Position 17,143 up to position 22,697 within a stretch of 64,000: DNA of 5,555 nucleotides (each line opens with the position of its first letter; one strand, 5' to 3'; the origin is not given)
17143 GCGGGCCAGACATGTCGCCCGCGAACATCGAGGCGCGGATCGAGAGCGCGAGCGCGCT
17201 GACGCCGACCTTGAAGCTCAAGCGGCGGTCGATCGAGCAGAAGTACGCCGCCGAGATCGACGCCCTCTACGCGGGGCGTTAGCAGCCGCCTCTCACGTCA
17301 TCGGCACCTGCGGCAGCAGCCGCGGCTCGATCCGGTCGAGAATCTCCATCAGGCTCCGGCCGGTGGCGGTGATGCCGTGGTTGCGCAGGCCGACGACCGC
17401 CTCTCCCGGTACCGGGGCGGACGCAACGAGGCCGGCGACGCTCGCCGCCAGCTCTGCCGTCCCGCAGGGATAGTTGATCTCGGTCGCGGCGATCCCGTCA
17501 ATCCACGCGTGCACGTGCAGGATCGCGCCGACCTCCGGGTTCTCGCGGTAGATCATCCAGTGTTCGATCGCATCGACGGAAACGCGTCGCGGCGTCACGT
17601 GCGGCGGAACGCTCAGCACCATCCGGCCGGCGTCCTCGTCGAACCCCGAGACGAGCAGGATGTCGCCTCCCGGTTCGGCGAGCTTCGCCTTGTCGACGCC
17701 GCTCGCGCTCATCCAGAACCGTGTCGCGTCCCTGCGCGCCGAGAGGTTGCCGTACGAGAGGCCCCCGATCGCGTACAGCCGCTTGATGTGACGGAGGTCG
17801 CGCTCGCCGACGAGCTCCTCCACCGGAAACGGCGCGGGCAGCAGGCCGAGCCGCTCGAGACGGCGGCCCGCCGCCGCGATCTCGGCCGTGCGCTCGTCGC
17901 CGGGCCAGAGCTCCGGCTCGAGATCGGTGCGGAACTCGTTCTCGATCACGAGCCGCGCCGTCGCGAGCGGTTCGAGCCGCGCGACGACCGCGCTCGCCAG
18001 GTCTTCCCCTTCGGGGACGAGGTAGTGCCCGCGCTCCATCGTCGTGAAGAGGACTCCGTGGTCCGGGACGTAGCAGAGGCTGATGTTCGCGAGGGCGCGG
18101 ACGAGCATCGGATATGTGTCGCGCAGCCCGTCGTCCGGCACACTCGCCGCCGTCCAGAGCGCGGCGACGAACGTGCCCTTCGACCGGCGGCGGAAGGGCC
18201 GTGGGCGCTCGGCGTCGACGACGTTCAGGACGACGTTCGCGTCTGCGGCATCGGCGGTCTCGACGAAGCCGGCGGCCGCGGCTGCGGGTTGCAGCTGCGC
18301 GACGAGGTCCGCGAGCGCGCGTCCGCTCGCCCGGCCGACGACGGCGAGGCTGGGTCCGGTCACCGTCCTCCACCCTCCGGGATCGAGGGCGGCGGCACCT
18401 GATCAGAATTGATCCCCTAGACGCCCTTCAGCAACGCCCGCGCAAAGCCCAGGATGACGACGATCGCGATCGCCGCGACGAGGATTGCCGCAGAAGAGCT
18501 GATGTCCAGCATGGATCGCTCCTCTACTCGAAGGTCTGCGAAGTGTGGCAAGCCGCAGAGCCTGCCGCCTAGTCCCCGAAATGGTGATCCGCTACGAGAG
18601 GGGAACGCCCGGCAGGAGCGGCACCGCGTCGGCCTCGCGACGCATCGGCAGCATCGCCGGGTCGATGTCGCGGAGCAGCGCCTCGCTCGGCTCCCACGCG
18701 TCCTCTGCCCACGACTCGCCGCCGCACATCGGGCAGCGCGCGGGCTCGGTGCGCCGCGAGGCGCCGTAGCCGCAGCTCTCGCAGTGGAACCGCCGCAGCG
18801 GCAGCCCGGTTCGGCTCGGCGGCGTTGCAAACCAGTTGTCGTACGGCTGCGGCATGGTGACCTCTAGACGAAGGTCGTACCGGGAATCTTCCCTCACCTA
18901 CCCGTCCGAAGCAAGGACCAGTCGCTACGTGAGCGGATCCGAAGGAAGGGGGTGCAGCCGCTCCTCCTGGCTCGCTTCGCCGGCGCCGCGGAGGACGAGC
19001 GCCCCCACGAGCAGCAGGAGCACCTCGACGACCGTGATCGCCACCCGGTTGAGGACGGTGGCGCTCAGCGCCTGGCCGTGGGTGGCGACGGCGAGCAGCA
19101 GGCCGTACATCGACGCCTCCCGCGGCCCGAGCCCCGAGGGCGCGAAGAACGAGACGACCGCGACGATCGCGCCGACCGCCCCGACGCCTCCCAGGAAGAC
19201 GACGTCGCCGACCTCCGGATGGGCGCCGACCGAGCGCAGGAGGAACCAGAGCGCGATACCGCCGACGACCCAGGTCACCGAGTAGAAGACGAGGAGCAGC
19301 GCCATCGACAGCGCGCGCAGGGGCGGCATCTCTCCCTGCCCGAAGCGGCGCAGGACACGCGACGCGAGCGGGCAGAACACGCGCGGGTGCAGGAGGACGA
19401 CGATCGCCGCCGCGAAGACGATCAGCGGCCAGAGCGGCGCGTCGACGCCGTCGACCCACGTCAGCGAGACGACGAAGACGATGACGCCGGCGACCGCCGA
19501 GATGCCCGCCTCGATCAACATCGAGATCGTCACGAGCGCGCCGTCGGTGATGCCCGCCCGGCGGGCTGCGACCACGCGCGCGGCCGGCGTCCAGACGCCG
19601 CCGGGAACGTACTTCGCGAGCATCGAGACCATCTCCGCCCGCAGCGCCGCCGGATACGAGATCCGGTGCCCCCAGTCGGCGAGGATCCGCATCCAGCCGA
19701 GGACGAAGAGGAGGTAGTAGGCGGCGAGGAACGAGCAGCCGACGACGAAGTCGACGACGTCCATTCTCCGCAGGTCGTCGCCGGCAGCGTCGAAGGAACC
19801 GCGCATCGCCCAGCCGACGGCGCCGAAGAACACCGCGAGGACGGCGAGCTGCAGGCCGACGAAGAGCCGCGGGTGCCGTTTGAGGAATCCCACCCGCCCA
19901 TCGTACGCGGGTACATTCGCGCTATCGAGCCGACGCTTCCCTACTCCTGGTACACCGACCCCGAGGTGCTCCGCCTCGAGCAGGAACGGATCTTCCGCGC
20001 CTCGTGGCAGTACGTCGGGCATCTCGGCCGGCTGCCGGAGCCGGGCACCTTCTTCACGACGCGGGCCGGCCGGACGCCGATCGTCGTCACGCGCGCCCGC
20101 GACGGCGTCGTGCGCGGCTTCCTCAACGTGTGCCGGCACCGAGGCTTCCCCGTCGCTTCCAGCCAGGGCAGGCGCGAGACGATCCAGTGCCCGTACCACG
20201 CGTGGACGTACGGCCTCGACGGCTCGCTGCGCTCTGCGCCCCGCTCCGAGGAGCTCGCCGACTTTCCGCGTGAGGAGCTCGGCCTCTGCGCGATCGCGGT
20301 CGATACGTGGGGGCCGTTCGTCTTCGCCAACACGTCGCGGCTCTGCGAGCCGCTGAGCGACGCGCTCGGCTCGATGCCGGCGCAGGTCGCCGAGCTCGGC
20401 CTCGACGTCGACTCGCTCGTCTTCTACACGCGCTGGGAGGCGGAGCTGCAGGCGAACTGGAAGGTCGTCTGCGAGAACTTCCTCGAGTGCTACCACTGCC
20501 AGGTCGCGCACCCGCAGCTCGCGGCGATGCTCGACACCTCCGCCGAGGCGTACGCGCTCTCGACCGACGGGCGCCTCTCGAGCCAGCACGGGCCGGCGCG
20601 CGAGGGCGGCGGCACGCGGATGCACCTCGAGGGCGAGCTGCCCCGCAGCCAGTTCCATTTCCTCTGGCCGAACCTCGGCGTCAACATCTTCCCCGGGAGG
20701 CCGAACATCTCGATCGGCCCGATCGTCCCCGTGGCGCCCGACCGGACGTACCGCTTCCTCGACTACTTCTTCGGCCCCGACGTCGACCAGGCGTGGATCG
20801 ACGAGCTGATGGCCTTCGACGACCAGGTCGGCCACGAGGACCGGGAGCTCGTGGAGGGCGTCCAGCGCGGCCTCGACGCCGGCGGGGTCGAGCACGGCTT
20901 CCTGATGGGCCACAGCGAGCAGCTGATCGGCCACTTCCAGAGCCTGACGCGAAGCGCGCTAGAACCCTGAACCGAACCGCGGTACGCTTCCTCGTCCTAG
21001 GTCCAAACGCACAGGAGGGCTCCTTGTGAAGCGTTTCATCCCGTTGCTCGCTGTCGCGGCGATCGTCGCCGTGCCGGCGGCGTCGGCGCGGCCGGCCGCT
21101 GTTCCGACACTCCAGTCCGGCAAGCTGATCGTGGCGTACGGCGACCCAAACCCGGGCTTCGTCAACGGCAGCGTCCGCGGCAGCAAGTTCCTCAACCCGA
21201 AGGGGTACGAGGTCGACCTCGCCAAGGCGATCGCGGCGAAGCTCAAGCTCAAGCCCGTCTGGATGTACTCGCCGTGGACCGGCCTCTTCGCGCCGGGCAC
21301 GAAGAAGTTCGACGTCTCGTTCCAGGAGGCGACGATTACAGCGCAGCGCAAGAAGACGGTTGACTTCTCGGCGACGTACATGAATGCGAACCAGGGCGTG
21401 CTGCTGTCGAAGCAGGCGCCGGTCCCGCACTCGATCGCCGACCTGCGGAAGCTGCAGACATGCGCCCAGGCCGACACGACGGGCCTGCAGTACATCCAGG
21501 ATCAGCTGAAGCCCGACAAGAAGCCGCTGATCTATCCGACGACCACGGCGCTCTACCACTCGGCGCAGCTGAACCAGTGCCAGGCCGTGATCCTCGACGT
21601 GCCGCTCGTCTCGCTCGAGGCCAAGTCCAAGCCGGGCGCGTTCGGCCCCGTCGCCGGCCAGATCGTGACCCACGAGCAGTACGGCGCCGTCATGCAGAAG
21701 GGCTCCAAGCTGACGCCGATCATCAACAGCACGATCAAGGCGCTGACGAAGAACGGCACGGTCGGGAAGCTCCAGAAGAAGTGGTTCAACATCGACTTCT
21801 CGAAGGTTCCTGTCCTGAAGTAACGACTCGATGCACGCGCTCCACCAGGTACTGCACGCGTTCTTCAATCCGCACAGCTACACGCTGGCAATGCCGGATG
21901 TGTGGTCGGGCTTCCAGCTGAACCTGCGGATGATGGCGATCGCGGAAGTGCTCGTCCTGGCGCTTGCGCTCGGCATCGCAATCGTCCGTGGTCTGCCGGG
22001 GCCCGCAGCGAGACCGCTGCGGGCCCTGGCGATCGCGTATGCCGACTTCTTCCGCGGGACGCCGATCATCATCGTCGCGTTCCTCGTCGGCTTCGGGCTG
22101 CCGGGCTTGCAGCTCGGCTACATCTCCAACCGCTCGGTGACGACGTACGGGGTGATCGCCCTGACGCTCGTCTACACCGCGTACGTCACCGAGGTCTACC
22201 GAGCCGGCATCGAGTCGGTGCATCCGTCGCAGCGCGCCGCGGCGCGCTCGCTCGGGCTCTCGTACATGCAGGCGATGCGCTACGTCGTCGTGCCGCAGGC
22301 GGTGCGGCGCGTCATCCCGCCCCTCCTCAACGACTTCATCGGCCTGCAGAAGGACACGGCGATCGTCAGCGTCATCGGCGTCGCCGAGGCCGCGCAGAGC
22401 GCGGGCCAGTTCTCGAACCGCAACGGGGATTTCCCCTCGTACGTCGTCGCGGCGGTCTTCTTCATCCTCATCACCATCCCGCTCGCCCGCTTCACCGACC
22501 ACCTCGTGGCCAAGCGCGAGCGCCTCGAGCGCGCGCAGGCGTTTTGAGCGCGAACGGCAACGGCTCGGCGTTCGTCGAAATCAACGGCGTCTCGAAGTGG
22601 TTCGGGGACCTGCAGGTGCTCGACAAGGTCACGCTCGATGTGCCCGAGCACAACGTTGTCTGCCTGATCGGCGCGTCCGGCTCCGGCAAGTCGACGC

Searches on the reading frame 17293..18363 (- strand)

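Call 66: search_protein_families(library=pfam, proteins=[window:17293-18363:-], max_evalue=0.00001)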
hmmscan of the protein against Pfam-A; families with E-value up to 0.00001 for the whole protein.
window:17293-18363:- (356 aa): 1 family
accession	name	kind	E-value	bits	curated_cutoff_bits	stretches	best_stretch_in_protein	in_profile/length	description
PF00596.27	Aldolase_II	-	2.5e-16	60.5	22.2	1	203-346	19-173/183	Class II Aldolase and Adducin N-terminal domain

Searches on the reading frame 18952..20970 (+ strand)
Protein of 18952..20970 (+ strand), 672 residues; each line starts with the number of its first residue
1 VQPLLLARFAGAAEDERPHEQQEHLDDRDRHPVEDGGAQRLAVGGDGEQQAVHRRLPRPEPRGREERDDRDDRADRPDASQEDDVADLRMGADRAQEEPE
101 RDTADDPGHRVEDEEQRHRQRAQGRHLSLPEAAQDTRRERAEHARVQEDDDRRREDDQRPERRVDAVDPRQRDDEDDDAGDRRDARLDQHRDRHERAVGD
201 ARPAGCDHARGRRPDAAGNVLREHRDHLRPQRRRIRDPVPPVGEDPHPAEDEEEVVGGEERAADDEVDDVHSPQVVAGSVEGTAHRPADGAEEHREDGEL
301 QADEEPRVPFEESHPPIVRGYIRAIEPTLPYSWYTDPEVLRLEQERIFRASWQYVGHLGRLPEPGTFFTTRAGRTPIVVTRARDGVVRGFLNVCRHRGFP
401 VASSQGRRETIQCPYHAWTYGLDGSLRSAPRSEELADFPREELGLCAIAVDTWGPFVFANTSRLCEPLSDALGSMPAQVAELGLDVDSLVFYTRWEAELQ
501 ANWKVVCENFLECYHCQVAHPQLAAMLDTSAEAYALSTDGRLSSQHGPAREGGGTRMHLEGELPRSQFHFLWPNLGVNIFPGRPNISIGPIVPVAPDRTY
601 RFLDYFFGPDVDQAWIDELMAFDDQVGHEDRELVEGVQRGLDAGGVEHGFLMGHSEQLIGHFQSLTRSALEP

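Call 66: search_protein_families(library=pfam, proteins=[window:18952-20970:+], max_evalue=0.00001)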
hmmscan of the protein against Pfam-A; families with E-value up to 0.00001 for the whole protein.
window:18952-20970:+ (672 aa): 2 families
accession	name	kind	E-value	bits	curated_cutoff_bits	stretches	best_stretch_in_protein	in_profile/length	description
PF00848.25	Ring_hydroxyl_A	-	3.7e-26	92.8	24.9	1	487-668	2-204/208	Ring hydroxylating alpha subunit (catalytic domain)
PF00355.32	Rieske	-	3.4e-18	65.8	20.3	1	351-439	1-88/88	Rieske [2Fe-2S] domain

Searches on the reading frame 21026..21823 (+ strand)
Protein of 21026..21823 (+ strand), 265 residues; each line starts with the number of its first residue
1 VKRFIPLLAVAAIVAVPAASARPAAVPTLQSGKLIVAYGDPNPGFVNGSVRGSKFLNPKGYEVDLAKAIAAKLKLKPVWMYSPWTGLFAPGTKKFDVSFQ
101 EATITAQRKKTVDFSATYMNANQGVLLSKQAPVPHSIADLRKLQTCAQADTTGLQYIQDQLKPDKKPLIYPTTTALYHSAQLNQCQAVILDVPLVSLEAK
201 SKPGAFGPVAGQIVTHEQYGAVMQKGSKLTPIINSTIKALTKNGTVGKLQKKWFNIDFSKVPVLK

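Call 66: search_protein_families(library=pfam, proteins=[window:21026-21823:+], max_evalue=0.00001)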
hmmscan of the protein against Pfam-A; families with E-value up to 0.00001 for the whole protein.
window:21026-21823:+ (265 aa): 2 families
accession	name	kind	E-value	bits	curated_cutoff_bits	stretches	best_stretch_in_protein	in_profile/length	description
PF00497.25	SBP_bac_3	-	3.7e-25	88.6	26.4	1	57-255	20-131/132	Bacterial extracellular solute-binding proteins, family 3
PF10613.14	Lig_chan-Glu_bd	-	1.3e-06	28.9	30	0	84-130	67-114/115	Ligated ion channel L-glutamate- and glycine-binding site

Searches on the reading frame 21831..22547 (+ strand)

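Call 66: search_protein_families(library=pfam, proteins=[window:21831-22547:+], max_evalue=0.00001)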
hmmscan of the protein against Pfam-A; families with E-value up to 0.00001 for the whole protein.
window:21831-22547:+ (238 aa): 1 family
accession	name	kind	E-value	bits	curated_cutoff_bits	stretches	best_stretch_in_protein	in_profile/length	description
PF00528.27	BPD_transp_1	-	7.5e-22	78.4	26.4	1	61-228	14-181/184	Binding-protein-dependent transport system inner membrane component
